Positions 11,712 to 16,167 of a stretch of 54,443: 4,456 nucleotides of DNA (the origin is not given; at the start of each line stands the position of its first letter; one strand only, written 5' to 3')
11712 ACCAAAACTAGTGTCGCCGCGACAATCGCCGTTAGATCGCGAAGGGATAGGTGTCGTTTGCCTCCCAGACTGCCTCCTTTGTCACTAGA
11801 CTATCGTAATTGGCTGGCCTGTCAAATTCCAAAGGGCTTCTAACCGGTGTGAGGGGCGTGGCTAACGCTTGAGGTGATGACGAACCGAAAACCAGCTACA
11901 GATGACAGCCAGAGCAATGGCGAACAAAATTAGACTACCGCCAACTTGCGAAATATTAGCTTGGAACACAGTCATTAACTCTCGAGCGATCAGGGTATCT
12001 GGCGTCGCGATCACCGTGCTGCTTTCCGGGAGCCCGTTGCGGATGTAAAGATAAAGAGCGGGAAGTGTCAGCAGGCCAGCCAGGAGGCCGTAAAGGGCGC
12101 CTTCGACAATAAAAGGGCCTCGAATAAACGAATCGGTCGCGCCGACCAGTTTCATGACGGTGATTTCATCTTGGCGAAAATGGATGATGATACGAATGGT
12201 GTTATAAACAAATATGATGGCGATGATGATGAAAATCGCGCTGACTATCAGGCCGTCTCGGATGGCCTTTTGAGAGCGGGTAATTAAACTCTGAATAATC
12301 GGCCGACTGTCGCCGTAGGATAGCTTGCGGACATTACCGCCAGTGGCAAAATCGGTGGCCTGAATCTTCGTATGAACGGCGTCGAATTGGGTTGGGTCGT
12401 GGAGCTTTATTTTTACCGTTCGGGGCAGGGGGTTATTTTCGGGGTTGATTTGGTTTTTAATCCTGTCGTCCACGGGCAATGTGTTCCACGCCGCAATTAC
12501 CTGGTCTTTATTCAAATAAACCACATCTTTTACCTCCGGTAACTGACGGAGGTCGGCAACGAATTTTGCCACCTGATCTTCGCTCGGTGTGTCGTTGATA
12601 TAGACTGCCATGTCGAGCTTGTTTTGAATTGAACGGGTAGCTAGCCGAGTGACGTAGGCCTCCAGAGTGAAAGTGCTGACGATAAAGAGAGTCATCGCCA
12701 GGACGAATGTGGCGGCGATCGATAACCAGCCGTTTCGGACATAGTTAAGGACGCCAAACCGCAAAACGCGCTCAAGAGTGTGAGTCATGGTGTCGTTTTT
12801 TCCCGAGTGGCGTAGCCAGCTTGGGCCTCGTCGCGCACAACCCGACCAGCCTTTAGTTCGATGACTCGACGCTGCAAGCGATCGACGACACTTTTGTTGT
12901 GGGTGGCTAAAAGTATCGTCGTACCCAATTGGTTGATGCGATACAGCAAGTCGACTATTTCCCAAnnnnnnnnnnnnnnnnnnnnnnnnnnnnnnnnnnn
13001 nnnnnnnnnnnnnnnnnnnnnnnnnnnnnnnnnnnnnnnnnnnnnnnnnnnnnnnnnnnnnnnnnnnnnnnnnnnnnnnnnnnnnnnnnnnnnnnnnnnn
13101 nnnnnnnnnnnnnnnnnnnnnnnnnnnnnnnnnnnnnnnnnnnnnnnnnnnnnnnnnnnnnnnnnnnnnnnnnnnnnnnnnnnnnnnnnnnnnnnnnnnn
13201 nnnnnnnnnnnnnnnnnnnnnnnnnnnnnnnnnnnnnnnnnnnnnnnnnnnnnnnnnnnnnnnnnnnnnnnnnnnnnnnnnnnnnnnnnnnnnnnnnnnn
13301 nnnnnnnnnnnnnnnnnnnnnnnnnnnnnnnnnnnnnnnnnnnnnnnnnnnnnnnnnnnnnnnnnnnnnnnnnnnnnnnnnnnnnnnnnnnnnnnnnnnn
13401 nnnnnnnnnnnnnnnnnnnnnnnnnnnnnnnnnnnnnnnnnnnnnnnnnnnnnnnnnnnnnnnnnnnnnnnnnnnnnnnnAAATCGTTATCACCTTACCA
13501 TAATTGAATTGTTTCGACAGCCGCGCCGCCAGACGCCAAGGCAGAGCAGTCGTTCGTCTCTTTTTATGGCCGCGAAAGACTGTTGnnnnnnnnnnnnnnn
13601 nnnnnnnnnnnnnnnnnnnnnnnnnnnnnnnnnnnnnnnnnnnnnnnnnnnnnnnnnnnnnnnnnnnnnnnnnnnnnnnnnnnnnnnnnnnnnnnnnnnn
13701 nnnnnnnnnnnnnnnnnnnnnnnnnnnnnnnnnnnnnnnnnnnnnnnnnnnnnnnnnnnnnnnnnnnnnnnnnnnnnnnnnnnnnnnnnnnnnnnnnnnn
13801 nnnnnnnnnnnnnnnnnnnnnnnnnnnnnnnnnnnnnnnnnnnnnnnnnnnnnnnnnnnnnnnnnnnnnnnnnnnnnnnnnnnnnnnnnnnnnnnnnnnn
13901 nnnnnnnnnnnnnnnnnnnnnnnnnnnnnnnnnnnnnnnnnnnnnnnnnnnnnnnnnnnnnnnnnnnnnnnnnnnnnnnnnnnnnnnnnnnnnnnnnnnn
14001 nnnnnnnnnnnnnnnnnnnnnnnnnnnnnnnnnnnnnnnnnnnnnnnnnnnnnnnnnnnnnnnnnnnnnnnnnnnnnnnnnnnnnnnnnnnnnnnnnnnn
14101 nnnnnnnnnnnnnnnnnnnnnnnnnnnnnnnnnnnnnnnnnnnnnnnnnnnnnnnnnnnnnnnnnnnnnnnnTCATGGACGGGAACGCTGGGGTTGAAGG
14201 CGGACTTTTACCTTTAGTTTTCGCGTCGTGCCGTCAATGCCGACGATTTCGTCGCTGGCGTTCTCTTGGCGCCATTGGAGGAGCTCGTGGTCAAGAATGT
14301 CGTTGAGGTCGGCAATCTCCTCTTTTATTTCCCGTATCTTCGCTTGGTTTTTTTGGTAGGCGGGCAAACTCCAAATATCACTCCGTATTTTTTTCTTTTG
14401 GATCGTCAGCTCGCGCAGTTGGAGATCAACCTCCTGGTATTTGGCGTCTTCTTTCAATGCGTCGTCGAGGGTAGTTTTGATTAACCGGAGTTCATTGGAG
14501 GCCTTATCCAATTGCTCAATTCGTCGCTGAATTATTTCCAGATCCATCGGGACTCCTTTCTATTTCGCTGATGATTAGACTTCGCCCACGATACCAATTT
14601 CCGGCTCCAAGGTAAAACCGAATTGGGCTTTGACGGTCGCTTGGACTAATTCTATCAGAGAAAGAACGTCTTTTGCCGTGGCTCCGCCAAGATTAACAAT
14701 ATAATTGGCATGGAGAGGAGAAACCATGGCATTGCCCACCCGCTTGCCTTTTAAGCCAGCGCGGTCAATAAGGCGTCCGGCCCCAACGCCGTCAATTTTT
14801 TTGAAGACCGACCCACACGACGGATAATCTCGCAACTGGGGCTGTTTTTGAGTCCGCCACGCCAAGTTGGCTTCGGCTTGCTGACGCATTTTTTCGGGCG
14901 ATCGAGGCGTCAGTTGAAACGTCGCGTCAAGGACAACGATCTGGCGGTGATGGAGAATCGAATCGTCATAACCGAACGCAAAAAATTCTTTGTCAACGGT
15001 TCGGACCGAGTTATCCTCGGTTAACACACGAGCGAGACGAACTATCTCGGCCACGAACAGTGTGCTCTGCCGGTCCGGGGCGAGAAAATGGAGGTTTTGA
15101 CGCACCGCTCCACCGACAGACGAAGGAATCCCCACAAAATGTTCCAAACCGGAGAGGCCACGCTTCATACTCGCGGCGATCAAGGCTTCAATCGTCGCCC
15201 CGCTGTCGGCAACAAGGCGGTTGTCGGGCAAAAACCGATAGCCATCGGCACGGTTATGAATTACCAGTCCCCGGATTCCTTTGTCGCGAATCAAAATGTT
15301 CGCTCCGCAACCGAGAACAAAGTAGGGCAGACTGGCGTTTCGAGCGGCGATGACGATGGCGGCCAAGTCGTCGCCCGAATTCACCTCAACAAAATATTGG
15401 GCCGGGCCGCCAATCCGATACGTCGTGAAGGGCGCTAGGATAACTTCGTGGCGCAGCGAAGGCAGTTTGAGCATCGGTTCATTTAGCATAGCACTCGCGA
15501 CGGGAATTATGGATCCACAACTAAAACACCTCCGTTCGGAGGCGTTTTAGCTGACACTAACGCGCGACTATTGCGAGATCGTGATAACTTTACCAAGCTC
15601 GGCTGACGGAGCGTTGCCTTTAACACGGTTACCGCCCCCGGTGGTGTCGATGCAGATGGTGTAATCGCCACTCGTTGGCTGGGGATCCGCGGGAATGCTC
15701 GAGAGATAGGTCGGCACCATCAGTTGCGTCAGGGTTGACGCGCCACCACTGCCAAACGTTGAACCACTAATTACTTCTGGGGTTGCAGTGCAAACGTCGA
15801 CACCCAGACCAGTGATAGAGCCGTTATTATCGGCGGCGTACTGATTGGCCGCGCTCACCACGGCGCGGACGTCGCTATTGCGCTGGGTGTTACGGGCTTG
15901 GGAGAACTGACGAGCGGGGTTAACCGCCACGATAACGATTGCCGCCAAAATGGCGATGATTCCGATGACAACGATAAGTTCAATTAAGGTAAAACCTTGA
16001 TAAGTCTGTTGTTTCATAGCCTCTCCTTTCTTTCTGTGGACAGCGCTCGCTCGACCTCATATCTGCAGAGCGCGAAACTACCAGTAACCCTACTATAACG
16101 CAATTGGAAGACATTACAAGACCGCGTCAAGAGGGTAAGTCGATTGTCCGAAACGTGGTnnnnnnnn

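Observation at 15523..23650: Compact monoderm-type type IV pilus operon with two non-canonical large components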

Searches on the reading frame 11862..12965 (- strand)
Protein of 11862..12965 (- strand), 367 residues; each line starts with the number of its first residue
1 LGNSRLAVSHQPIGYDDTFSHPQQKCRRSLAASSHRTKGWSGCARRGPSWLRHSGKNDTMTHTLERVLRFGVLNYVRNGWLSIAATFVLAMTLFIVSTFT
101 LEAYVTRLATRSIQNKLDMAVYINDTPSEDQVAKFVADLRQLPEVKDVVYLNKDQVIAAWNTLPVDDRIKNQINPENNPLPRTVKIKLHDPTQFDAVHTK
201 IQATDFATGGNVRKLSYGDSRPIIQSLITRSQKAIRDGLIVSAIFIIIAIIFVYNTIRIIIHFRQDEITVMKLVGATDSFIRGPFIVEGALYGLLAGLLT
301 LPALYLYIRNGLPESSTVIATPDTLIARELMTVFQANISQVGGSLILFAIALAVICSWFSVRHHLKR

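Call 8: search_protein_families(library=pfam, proteins=[window:11862-12965:-], max_evalue=0.001)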
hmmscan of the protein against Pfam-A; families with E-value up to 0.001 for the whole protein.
window:11862-12965:- (367 aa): 2 families
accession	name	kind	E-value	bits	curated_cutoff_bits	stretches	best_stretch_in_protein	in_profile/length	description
PF18075.7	FtsX_ECD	-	1.9e-13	51.3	23.5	1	119-204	3-90/96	FtsX extracellular domain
PF02687.27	FtsX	-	1.3e-10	41.8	25.5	1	240-363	2-114/120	FtsX-like permease C-terminal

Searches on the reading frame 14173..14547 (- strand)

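Call 85: search_protein_families(library=pfam, proteins=[window:14173-14547:-], max_evalue=0.05)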
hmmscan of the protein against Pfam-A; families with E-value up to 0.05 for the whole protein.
window:14173-14547:- (124 aa): 1 family
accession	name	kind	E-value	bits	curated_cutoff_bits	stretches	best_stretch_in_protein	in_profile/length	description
PF10018.14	Med4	-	0.0082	16.3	26.9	1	46-83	6-43/190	Vitamin-D-receptor interacting Mediator subunit 4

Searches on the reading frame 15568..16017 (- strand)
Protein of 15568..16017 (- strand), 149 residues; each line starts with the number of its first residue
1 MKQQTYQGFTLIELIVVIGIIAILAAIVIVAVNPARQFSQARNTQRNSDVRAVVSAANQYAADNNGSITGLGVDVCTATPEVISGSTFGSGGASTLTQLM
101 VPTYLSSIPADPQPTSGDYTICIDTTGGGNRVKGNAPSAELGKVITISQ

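Call 3: search_protein_families(library=pfam, proteins=[window:15568-16017:-], max_evalue=0.1)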
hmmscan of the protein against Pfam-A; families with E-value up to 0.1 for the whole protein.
window:15568-16017:- (149 aa): 4 families
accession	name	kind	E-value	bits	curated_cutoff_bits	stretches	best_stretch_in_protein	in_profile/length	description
PF07963.17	N_methyl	-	1.1e-07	31.6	21.2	1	7-28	5-26/27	Prokaryotic N-terminal methylation motif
PF14221.11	DUF4330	-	0.014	16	27.6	1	9-57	14-62/167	Domain of unknown function (DUF4330)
PF03579.19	SHP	-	0.079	13.1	27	0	8-33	17-42/65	Small hydrophobic protein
PF07835.17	COX4_pro_2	-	0.087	13.5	22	1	3-30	18-45/46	Bacterial aa3 type cytochrome c oxidase subunit IV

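Call 4: search_protein_families(library=ncbifam, proteins=[window:15568-16017:-], max_evalue=0.1)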
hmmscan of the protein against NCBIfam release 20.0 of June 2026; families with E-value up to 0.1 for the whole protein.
window:15568-16017:- (149 aa): 17 families
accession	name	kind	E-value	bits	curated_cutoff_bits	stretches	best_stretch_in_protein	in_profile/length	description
TIGR01710.1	typeII_sec_gspG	equivalog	1.3e-08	34.9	88.85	1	7-65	1-57/134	type II secretion system major pseudopilin GspG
TIGR01708.2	typeII_sec_gspH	equivalog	1.8e-07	31.3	80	1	7-61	2-54/169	type II secretion system minor pseudopilin GspH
NF007862.0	PRK10574.1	equivalog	2.3e-07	31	138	1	5-31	3-29/145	prepilin peptidase-dependent pilin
TIGR02532.1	IV_pilin_GFxxxE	domain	3.4e-07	29.8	16.3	1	7-29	2-24/24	prepilin-type N-terminal cleavage/methylation domain-containing protein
NF040999.1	pilin_ComGC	equivalog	4.3e-06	26.8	75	1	7-66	2-59/84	competence type IV pilus major pilin ComGC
TIGR02596.1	TIGR02596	subfamily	6.4e-06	26.4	70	1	9-67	1-57/196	Verru_Chthon cassette protein D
NF041775.1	typeIV_PilA_Myxo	equivalog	3.6e-05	23.9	400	1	7-57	11-59/214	type IV pilin protein PilA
NF041013.1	T4P_ComGE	equivalog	0.00012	22.1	49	1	5-45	2-42/83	competence type IV pilus minor pilin ComGE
NF007800.0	PRK10506.1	equivalog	0.00015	21.7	158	1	4-65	6-65/163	prepilin peptidase-dependent protein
NF040982.1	ComGD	equivalog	0.0017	18.8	70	1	7-67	2-60/139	competence type IV pilus minor pilin ComGD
TIGR01707.1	gspI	equivalog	0.0023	18.4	44.35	1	8-48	1-38/101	type II secretion system minor pseudopilin GspI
TIGR02599.1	TIGR02599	subfamily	0.0091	15.3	256.5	1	8-51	1-43/361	Verru_Chthon cassette protein C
NF038303.1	EPS_HpsB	equivalog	0.016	15.2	150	1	7-60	3-51/211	hormogonium polysaccharide secretion pseudopilin HpsB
TIGR01711.1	gspJ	equivalog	0.024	14.4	64.85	1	7-42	1-39/192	type II secretion system minor pseudopilin GspJ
NF047828.1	T3SSXpsI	equivalog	0.045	13.8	150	1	7-46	2-42/132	type II secretion system protein XpsI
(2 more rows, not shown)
